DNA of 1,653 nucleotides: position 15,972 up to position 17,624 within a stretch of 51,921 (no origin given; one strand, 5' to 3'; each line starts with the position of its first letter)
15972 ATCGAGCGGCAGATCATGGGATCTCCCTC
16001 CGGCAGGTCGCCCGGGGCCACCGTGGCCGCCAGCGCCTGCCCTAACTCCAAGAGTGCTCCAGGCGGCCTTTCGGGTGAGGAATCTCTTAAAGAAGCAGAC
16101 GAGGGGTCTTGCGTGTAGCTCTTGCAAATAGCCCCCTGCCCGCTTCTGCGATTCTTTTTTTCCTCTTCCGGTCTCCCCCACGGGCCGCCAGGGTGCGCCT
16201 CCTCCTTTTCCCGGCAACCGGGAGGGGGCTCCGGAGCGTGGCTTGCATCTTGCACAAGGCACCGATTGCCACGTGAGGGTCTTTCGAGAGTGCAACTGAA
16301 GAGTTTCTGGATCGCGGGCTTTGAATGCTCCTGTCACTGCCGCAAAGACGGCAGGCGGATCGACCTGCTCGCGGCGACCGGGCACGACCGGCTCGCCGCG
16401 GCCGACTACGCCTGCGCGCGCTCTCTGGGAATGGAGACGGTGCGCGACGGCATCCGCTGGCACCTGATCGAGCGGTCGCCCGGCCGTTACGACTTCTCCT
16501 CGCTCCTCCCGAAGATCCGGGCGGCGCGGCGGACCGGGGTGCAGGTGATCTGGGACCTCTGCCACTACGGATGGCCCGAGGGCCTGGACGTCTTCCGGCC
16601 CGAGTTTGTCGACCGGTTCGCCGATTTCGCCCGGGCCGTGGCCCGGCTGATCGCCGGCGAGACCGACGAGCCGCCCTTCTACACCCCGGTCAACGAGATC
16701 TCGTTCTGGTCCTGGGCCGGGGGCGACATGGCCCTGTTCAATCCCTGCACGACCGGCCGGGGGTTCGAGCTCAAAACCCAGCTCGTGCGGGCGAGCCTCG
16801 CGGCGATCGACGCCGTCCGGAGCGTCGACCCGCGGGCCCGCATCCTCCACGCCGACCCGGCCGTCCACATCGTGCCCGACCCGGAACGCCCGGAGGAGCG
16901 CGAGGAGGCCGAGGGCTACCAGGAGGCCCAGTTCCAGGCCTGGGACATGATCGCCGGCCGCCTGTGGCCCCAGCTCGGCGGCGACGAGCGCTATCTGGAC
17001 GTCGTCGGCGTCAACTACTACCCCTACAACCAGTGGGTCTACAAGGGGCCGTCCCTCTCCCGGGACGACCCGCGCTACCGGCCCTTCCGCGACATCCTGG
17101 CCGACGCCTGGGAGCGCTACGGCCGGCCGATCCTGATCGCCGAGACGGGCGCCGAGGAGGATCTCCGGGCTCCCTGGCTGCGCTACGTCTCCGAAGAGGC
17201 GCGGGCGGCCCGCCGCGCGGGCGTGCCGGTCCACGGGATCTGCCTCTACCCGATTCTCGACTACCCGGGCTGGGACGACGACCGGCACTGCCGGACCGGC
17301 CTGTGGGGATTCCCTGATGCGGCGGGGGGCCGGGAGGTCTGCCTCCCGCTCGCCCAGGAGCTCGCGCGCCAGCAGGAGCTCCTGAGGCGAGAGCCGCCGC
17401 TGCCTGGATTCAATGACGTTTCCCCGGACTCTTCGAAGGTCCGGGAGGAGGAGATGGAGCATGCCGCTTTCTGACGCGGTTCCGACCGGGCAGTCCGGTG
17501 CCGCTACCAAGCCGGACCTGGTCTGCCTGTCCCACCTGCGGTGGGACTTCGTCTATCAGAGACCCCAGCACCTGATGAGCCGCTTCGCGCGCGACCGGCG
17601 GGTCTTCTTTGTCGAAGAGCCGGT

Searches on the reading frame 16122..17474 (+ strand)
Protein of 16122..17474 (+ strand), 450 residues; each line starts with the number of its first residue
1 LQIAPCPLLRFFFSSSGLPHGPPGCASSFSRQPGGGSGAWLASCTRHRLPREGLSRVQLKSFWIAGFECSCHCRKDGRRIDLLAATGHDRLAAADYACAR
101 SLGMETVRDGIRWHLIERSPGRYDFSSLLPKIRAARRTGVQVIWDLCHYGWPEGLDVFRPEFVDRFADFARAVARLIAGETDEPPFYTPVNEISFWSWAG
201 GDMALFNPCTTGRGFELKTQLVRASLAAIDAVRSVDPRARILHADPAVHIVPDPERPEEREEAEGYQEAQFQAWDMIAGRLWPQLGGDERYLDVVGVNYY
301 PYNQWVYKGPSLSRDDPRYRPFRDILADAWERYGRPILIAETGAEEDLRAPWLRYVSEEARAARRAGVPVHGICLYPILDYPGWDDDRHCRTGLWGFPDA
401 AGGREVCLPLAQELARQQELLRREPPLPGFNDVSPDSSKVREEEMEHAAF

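Call 8: search_protein_families(library=pfam, proteins=[window:16122-17474:+], max_evalue=0.001)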
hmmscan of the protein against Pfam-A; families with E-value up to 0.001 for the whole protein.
window:16122-17474:+ (450 aa): 0 families

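Call 67: search_protein_families(library=pfam, proteins=[window:16122-17474:+], max_evalue=1)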
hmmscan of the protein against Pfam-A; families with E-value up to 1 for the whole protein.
window:16122-17474:+ (450 aa): 2 families
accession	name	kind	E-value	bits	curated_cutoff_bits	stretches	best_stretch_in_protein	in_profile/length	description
PF07745.19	Glyco_hydro_53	-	0.0043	16.6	24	1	290-344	204-246/340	Glycosyl hydrolase family 53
PF13521.12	AAA_28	-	0.05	14.3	27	1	235-275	107-147/164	AAA domain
